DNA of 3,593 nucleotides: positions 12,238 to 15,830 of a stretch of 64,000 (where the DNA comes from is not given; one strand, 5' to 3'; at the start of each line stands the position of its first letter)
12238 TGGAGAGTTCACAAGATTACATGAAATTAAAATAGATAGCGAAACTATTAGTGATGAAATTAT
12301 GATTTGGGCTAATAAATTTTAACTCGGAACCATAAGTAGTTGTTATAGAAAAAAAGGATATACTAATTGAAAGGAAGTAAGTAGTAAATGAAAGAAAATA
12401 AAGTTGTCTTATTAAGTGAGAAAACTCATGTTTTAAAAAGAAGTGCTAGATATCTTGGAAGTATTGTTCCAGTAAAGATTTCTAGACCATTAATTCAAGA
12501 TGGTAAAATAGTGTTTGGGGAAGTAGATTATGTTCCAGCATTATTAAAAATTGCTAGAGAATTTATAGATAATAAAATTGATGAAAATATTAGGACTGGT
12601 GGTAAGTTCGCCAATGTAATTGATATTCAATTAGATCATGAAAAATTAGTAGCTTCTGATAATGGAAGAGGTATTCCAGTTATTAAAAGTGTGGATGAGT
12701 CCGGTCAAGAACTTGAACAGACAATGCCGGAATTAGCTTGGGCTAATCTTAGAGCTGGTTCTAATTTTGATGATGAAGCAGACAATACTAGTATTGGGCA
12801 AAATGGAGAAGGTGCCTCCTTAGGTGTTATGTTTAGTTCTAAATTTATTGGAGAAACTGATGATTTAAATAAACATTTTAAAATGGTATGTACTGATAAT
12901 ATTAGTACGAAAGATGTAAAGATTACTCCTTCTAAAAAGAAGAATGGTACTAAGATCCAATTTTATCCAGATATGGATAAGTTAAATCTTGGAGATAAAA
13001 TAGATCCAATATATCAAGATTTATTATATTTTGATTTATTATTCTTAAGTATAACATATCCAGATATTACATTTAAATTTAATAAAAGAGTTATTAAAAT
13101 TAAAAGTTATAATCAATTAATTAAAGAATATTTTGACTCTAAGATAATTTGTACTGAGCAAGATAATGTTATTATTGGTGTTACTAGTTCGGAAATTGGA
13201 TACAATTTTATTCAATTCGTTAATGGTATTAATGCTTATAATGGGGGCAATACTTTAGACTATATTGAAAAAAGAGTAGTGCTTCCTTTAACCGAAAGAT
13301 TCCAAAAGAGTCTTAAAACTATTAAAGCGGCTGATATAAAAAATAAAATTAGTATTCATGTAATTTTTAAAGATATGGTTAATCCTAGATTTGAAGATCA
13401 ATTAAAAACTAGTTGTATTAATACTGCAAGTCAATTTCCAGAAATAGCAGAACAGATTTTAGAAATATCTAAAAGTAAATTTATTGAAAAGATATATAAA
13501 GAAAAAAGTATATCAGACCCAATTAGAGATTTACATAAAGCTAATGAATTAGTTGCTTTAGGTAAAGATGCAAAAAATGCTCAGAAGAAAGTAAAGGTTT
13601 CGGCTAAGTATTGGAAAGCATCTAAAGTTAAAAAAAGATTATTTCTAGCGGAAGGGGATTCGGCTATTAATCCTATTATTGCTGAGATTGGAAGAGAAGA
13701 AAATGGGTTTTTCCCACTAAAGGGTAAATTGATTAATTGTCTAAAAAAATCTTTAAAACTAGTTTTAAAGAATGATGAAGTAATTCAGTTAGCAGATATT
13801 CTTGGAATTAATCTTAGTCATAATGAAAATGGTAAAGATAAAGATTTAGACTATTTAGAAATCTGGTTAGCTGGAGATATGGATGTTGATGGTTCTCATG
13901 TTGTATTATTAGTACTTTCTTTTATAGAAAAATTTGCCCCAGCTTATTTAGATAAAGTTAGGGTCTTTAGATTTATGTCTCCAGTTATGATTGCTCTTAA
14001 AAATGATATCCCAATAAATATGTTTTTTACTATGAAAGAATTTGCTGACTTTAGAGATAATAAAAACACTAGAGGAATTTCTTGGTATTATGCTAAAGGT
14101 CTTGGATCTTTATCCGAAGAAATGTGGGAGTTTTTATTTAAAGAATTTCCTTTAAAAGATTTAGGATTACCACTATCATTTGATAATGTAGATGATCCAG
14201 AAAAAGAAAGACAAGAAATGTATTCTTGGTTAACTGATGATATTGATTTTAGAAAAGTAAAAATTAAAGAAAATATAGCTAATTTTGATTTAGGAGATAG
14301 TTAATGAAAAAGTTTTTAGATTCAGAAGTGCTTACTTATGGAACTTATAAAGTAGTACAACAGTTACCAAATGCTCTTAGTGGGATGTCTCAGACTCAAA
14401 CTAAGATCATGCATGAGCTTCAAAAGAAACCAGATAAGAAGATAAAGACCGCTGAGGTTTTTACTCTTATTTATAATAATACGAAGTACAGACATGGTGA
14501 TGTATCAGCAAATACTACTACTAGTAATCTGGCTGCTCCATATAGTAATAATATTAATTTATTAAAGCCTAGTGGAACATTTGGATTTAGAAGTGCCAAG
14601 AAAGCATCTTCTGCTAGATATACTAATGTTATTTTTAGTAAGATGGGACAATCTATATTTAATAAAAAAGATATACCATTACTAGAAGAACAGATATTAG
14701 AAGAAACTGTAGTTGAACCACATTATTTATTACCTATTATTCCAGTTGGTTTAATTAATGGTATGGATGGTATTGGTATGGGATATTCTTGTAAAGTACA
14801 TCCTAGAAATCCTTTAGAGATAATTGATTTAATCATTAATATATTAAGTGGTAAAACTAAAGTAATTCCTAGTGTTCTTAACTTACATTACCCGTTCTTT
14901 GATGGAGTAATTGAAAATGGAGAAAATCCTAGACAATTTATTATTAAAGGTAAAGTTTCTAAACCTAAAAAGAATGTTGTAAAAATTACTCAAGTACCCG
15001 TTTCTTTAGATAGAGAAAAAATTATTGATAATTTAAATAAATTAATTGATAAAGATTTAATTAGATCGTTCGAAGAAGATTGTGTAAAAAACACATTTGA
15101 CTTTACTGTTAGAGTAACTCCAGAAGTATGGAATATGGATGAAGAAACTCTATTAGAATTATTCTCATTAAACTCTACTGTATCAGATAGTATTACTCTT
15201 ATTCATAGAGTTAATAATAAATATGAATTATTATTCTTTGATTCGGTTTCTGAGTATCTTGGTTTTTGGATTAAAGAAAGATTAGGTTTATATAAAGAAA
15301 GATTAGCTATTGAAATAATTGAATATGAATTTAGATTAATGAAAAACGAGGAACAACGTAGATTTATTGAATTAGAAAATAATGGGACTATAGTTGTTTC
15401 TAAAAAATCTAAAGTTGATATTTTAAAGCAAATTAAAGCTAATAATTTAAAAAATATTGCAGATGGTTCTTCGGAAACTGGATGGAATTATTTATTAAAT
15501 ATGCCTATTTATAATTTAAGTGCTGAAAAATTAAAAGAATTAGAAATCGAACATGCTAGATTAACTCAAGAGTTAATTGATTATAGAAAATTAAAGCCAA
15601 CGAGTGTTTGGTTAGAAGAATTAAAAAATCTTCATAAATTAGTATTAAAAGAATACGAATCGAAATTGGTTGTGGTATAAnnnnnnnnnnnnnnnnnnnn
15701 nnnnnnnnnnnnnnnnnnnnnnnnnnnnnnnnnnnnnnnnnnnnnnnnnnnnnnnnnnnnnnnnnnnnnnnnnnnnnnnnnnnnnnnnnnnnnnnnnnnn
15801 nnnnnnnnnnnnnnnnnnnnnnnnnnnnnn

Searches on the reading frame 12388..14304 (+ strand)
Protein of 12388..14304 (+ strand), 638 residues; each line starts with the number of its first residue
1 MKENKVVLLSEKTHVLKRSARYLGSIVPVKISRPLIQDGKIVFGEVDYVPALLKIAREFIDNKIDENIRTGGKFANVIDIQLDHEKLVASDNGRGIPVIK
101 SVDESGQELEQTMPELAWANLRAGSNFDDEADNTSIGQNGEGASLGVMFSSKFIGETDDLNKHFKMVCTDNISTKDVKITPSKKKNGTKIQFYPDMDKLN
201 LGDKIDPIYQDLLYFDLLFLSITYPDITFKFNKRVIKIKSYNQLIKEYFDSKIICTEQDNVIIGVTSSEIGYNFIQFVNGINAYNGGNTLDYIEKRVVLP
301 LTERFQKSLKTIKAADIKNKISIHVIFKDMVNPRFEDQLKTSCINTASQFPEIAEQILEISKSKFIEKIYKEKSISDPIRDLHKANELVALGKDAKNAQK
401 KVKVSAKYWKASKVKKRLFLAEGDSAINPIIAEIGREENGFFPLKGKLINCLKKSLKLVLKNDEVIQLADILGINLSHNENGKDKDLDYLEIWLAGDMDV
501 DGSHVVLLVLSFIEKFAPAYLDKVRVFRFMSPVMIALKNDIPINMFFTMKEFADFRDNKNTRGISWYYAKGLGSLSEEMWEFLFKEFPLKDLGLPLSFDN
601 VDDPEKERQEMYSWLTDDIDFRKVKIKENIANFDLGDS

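Call 42: search_protein_families(library=phrogs, proteins=[window:12388-14304:+], max_evalue=0.001)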
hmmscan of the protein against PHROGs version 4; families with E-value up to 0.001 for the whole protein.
window:12388-14304:+ (638 aa): 3 families
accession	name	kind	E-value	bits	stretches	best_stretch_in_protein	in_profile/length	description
phrog_543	-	DNA, RNA and nucleotide metabolism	1e-135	454.6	1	1-633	23-643/661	DNA topoisomerase II large subunit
phrog_28877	-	DNA, RNA and nucleotide metabolism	2.3e-16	59.6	1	309-632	336-671/1441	DNA topoisomerase II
phrog_7229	-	DNA, RNA and nucleotide metabolism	5.2e-16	59.9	1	460-628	10-164/172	DNA topoisomerase II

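Call 67: search_dna_similar(query=window:12388-14304:+, collection=phages, mode=protein, max_rows=12)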
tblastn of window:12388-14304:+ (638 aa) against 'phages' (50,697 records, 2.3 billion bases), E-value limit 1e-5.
Records with a match: 2165; places in all: 2185; records where one place covers at least 80% of the query: 1842.
Best place of each record, by identity: <60% 2165.
By first word of the organism name: Escherichia 675; Klebsiella 336; Salmonella 206; Shigella 89; Aeromonas 81; Acinetobacter 75; Vibrio 64; Enterobacter 58; Campylobacter 58; Enterobacteria 48; and 55 more.
By host as written in the record: Escherichia coli 282; - 265; Klebsiella pneumoniae 115; Escherichia coli O157:H7 38; Salmonella enterica 30; Aeromonas salmonicida 29; Escherichia coli B 28; Escherichia coli str. K-12 substr. MG1655 22; and 561 more.
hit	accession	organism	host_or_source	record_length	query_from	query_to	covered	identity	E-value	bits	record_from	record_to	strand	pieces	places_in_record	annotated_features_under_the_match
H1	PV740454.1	Vibrio phage CZ01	Vibrio natriegens Vmax (CCTCC PV ...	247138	2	623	97%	32.6%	5e-76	271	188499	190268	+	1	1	DNA topoisomerase II large subunit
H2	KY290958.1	Aeromonas phage SW69-9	Aeromonas salmonicida M15879-11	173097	1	623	98%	32.4%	9e-65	238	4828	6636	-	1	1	DNA topoisomerase large subunit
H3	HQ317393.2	Vibrio phage nt-1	Vibrio natriegens HER1138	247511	2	623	97%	32.4%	5e-75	268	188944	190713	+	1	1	topoisomerase II large subunit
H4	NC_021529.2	Vibrio phage nt-1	Vibrio natriegens HER1138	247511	2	623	97%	32.4%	5e-75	268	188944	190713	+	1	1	DNA topoisomerase II large subunit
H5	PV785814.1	Vibrio phage QD01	Vibrio natriegens Vmax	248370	2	616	96%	32.7%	7e-76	270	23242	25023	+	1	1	DNA topoisomerase II large subunit | hypothetical protein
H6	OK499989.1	Morganella phage vB_MmoM_Rgz1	Morganella morganii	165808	1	632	99%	31.8%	1e-62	231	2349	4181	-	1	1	putative DNA topoisomerase subunit | hypothetical protein (x2)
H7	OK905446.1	Vibrio phage VS1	Vibrio splendidus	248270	2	616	96%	32.5%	3e-75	268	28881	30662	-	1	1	record has no annotation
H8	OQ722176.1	Vibrio phage vB_VspM_VS2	Vibrio splendidus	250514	2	616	96%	32.5%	3e-75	268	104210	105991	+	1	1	record has no annotation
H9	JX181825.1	Salmonella phage STML-198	mixed Maryland water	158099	1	628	98%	31.8%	8e-63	232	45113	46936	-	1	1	hypothetical protein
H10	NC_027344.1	Salmonella phage STML-198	mixed Maryland water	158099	1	628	98%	31.8%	8e-63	232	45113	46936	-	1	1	DNA topoisomerase II large subunit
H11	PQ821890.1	Proteus phage ABTNLPp2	Proteus mirabilis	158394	1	628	98%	31.8%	8e-63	232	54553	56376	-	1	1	DNA topoisomerase large subunit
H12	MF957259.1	Salmonella phage Melville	Salmonella enterica subsp. enterica ...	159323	1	628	98%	31.8%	8e-63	232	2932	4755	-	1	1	DNA topoisomerase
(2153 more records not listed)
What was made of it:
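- Closest known: T2/S16-type gp38 tip adhesin. Same: A small protein is encoded immediately downstream of the distal fibre gene, next to the lysis genes, in a phage distantly related to T4 (topoisomerase II hits, calls 42, 67).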

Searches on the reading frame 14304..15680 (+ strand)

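Call 42: search_protein_families(library=phrogs, proteins=[window:14304-15680:+], max_evalue=0.001)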
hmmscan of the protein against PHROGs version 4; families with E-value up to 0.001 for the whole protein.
window:14304-15680:+ (458 aa): 1 family
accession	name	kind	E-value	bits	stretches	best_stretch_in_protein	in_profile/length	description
phrog_551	-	DNA, RNA and nucleotide metabolism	4.7e-88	297.5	1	2-455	13-461/701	DNA topoisomerase II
